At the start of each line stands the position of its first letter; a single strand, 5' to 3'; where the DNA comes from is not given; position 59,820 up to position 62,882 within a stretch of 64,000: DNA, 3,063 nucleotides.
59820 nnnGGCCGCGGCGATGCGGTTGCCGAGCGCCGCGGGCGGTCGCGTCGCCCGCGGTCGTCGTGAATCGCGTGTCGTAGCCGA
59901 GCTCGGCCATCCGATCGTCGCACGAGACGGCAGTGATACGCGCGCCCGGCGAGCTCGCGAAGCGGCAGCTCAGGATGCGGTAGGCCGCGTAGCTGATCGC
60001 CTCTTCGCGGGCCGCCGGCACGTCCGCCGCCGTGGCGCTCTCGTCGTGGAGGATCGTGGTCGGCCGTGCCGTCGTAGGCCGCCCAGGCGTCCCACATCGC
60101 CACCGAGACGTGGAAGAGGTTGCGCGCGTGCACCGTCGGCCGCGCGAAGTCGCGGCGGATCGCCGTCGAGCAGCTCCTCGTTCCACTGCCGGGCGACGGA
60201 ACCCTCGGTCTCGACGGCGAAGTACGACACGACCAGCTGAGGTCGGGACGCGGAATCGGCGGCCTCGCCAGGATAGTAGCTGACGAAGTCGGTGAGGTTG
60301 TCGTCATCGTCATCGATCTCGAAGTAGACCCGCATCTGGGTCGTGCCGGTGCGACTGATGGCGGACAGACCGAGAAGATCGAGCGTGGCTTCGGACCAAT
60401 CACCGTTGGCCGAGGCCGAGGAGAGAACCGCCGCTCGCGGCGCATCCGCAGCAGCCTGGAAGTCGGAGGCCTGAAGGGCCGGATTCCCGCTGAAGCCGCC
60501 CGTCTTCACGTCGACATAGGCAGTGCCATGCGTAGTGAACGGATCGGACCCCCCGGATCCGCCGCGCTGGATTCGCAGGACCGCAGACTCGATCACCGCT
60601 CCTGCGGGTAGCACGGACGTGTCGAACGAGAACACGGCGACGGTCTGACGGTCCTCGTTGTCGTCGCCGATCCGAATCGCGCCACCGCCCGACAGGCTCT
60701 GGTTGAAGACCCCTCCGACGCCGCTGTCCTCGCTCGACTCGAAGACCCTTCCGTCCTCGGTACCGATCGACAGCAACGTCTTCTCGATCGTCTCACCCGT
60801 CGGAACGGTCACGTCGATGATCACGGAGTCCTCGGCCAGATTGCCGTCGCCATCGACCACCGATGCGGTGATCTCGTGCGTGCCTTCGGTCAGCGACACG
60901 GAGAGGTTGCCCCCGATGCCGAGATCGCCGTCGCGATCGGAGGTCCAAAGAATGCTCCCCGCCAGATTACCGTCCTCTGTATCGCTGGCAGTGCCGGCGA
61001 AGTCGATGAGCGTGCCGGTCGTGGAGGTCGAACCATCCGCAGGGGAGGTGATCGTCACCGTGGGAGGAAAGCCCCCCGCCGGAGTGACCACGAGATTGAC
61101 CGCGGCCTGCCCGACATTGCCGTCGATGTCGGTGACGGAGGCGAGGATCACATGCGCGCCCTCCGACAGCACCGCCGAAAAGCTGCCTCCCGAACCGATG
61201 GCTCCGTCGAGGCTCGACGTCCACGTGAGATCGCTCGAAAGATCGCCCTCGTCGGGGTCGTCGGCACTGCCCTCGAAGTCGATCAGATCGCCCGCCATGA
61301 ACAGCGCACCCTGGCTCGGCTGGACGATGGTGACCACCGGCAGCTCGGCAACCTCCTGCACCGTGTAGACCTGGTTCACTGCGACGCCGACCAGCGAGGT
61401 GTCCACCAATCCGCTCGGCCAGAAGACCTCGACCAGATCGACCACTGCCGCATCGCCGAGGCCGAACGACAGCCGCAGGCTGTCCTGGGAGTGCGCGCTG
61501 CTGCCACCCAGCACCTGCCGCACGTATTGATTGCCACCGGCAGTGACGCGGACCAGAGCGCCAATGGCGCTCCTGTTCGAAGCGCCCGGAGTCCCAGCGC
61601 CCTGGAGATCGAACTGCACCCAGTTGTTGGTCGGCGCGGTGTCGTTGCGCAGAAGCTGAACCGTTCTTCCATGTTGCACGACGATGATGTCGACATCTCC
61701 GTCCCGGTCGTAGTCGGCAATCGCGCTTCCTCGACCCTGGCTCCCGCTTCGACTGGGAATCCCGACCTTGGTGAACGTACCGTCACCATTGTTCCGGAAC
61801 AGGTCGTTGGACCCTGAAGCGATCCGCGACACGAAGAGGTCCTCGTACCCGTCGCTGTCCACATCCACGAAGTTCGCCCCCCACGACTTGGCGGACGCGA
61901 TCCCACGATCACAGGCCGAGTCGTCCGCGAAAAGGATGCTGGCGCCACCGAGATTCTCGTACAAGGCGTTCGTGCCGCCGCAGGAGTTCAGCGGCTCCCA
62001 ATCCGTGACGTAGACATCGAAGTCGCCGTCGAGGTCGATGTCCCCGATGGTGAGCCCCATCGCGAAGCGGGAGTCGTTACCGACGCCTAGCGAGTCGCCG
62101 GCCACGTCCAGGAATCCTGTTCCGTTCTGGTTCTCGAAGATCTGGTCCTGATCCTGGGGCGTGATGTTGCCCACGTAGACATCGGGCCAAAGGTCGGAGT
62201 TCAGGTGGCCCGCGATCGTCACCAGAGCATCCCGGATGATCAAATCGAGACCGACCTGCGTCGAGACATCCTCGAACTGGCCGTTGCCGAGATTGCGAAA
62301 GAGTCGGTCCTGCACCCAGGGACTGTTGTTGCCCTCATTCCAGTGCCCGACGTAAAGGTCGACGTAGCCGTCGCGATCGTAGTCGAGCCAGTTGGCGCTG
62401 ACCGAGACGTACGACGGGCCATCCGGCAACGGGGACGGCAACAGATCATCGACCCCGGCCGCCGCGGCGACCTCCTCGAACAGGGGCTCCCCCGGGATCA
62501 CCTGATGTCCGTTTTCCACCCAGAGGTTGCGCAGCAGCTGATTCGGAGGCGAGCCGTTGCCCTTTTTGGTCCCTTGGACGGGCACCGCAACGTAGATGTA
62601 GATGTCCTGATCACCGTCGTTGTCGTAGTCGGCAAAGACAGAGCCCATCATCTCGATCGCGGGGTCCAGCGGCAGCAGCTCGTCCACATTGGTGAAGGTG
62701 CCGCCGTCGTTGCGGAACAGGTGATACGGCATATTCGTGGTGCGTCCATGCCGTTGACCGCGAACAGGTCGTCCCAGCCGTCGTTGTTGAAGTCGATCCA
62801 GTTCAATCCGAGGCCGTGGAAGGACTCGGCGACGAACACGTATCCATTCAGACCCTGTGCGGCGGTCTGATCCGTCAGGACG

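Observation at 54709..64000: Variable region: three near-identical SGNH hydrolase copies (two fused in tandem) bracketing an IS481 remnant, an (AG)17 repeat and a frameshift-riddled giant secreted gene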

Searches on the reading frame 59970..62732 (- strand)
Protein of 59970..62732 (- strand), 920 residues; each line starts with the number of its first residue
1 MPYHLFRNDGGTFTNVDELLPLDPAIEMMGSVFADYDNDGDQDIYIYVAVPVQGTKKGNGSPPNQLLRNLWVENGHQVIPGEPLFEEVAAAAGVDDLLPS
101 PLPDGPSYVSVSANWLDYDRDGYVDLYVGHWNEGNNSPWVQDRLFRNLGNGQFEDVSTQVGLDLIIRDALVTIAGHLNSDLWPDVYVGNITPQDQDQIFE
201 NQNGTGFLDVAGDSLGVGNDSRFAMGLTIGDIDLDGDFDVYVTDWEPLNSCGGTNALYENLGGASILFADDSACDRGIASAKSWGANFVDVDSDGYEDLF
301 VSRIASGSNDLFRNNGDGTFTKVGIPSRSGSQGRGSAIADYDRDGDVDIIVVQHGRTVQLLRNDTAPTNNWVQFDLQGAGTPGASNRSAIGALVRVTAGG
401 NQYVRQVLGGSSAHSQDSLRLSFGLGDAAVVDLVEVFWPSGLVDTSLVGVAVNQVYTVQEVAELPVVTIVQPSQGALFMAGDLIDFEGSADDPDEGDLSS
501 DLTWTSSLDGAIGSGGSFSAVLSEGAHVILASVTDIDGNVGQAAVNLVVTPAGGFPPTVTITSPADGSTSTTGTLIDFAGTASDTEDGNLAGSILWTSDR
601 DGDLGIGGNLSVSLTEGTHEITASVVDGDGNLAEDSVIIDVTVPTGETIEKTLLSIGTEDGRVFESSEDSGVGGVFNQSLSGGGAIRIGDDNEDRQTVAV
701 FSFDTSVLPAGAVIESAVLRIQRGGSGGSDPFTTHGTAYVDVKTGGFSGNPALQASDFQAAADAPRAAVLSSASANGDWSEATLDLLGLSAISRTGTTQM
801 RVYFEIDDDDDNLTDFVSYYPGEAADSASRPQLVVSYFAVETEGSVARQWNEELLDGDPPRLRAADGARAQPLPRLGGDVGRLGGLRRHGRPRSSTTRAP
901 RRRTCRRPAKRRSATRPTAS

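Call 7: search_protein_families(library=pfam, max_evalue=0.01, proteins=[window:59970-62732:-])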
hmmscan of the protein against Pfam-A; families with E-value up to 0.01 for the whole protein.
window:59970-62732:- (920 aa): 4 families
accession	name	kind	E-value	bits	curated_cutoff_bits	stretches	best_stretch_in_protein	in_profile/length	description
PF13517.12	FG-GAP_3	-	6.6e-28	97.5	26.9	4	290-351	1-61/61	FG-GAP-like repeat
PF07593.17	UnbV_ASPIC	-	1.4e-17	63.8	23.4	1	389-457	1-68/68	ASPIC and UnbV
PF17957.7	Big_7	-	4.6e-09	37.2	24.1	1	557-588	1-30/70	Bacterial Ig domain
PF19077.6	Big_13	-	0.00063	20.6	27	0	610-643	68-100/102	Bacterial Ig-like domain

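Call 12: list_cluster_members(proteins=[P0001, window:59970-62732:-, window:53367-54515:+])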
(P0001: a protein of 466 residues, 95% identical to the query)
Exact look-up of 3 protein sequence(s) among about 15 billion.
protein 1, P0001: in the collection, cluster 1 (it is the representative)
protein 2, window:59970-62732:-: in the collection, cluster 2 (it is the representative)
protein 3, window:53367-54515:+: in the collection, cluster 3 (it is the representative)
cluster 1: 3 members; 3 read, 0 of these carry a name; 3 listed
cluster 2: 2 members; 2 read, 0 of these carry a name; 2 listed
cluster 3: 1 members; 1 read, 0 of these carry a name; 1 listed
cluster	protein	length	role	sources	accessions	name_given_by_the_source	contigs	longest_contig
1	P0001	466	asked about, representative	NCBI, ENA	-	-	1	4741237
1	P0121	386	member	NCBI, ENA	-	-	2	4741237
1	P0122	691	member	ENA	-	-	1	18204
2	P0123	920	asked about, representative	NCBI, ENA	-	-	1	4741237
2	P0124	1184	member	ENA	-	-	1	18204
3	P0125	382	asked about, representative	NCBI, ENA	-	-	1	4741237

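Call 14: find_encoding_contigs(protein=P0122, flank=10000, max_places=4)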
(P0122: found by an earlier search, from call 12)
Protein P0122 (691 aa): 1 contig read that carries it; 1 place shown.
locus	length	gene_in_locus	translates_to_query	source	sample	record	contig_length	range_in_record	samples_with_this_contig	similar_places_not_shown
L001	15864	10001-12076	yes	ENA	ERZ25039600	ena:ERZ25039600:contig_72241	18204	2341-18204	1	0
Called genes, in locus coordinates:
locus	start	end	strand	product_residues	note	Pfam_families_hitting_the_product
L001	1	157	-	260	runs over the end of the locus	-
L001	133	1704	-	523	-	-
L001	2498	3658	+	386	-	-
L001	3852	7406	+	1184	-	PF13517:FG-GAP_3, PF07593:UnbV_ASPIC, PF17957:Big_7 (faint), PF21167:DUF6851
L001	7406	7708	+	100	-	-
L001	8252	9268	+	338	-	PF22778:VCPO_2nd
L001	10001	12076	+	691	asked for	-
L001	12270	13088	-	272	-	PF02770:Acyl-CoA_dh_M, PF00441:Acyl-CoA_dh_1, PF08028:Acyl-CoA_dh_2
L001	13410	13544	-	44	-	-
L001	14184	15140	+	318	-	-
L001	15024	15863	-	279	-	?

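Call 16: find_related_loci(query=P0121, collection=genome_contigs, flank=10000)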
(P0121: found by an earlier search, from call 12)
Query P0121 (386 aa) in genome_contigs; peptide patterns used: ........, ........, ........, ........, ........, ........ (x = any residue, [..] = any of these).
599 stretches matched a pattern (row limit reached: there are more); 564 encode a relative of the query (tblastn E <= 1e-3); the best 80 are kept; 80 distinct loci.
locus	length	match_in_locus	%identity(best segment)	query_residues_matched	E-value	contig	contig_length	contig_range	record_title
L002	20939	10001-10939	55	42-352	4e-108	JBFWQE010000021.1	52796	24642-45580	MAG: Vicinamibacterales bacterium isolate CA_2019_TPBF_176 NODE_4265_length_52796_cov_6.631719_TPBF, whole genome shotgu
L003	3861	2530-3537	52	15-352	8e-107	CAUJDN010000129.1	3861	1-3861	MAG: Acidobacteriota bacterium isolate KLAP208 genome assembly, contig: KLAP208_250039, whole genome shotgun sequence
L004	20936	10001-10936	53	17-347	2e-104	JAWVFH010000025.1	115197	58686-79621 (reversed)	MAG: Solirubrobacterales bacterium isolate BP_449 scaffold_54078, whole genome shotgun sequence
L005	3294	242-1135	55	42-347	1e-106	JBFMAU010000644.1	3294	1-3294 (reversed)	MAG: Acidobacteriota bacterium isolate MAG146 MAG146_644, whole genome shotgun sequence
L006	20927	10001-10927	54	35-350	9e-104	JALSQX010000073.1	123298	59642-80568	MAG: Blastocatellia bacterium isolate 356-308_maxbin2_scaf2bin.121 356-308_scaffold_64_c1, whole genome shotgun sequence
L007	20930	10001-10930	53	42-360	1e-103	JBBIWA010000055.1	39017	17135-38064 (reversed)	MAG: Acidobacteriota bacterium isolate ETS170220_bin_9 NODE_382_length_39017_cov_4.76914, whole genome shotgun sequence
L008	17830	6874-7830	51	42-375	2e-102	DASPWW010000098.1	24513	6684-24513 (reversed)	MAG TPA_asm: Solirubrobacterales bacterium isolate SMAG_U11551 k141_1053527, whole genome shotgun sequence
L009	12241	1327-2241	53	27-347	2e-102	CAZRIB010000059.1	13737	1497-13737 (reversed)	MAG TPA_asm: uncultured Ardenticatenaceae bacterium isolate SRP162660_co2_81 genome assembly, contig: NODE_1968_length_1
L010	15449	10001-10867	56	46-347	5e-102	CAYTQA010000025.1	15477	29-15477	MAG TPA_asm: uncultured Terriglobales bacterium isolate SRP272529_co1_23 genome assembly, contig: NODE_6605_length_15477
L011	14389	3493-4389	54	42-347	1e-100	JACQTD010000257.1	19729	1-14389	MAG: Acidobacteria bacterium isolate NC_groundwater_1402_Ag_S-0.65um_60_18 S_p65_S5_coassembly_k141_3917898, whole genom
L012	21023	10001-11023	49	1-347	3e-99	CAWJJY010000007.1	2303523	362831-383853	MAG: uncultured Acidobacteriota bacterium isolate MFD05942.bin.1.17 genome assembly, contig: contig_6029, whole genome s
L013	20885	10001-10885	53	42-347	2e-99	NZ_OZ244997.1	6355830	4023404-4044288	MAG: Candidatus Leptofilum sp. isolate 8ea8b48c-f0bb-4fcd-991e-c07bf3e70e57 chromosome 1, complete sequence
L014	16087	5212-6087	53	43-347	3e-99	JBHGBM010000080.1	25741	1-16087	MAG: Bryobacteraceae bacterium isolate SBS.BIN.100 SBSBIN100_contig_80, whole genome shotgun sequence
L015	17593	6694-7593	53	36-347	7e-99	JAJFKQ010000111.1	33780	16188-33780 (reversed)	MAG: Woeseiaceae bacterium isolate OFTM126 OFTM126_110, whole genome shotgun sequence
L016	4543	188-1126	54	42-355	3e-99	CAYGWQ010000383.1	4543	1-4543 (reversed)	MAG TPA_asm: uncultured Acidobacteriota bacterium isolate ERP119294_co3_343 genome assembly, contig: NODE_23531_length_4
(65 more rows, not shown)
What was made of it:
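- Tried and rejected: The source genome and close relatives were sought in GTDB representative genomes (call 16; best hit 55% identity).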

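Call 28: search_protein_families(library=ncbifam, max_evalue=1, proteins=[P0121, P0122])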
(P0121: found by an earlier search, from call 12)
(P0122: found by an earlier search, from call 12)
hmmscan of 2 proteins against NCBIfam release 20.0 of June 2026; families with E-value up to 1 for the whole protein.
P0121 (386 aa): 0 families

P0122 (691 aa): 1 family
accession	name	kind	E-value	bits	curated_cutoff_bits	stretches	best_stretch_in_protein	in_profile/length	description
NF011908.0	PRK15381.1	equivalog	0.11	11.3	444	0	201-227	306-332/408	type III secretion system effector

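Call 29: search_protein_families(library=pfam, max_evalue=1, proteins=[P0121, P0124])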
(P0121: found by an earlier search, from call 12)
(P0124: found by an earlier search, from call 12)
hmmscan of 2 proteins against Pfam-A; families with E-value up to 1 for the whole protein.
P0121 (386 aa): 0 families

P0124 (1184 aa): 7 families
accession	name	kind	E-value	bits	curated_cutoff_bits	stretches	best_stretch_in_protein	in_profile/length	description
PF13517.12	FG-GAP_3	-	9e-32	109.9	26.9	5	371-432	1-61/61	FG-GAP-like repeat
PF07593.17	UnbV_ASPIC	-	2e-17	63.3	23.4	1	470-538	1-68/68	ASPIC and UnbV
PF21167.2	DUF6851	-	9.9e-12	45.9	27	1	957-1095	3-140/140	Domain of unknown function (DUF6851)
PF17957.7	Big_7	-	1e-08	36.1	24.1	2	638-669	1-30/70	Bacterial Ig domain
PF19077.6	Big_13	-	0.0013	19.6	27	1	691-724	68-100/102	Bacterial Ig-like domain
PF01839.29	FG-GAP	-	0.014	15.7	22.1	0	114-128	7-21/37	FG-GAP repeat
PF09136.16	Glucodextran_B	-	0.057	13.8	27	0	638-722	1-81/83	Glucodextranase, domain B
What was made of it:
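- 57527..62974 (-): One giant secreted-protein gene of 5,448 nt. Domain order: signal peptide, FG-GAP/ASPIC (~62890-61360), 2 Big domains (~61340-60785), DNRLRE-like domain 1 (60770-60222), VHPO module, Big (58366-58139), DNRLRE-like domain 2 (58075-57527). Pfam on the ORFs and on P0124 (calls 7, 29).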

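Call 54: find_related_loci(query=P0122, collection=metagenome_contigs, flank=10000)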
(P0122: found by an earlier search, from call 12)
Query P0122 (691 aa) in metagenome_contigs; peptide patterns used: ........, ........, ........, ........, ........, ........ (x = any residue, [..] = any of these).
242 stretches matched a pattern; 119 encode a relative of the query (tblastn E <= 1e-3); the best 80 are kept; 80 distinct loci.
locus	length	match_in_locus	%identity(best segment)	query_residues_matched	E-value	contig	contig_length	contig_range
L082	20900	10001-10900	57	42-664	1e-102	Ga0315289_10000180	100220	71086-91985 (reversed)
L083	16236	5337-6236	57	42-664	4e-102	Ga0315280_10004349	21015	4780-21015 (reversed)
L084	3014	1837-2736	57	42-664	1e-105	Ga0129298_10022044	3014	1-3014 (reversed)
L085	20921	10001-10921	55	38-664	4e-101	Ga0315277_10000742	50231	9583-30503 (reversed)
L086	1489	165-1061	56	42-664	4e-109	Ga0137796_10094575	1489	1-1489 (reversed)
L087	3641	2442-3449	52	6-664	7e-101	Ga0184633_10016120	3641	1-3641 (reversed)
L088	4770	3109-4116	51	6-664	1e-99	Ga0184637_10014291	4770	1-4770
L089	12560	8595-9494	57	42-664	2e-98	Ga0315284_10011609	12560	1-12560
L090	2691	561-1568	51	6-664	3e-102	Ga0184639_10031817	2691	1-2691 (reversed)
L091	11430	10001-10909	55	42-664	1e-97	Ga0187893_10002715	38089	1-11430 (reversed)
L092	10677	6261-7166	52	42-664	2e-96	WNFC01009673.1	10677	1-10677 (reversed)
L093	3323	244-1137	54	42-664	8e-97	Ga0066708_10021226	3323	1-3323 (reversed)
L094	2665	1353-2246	54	42-664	3e-98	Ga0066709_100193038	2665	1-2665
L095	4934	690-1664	50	10-664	2e-94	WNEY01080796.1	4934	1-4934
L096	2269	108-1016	52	49-664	1e-97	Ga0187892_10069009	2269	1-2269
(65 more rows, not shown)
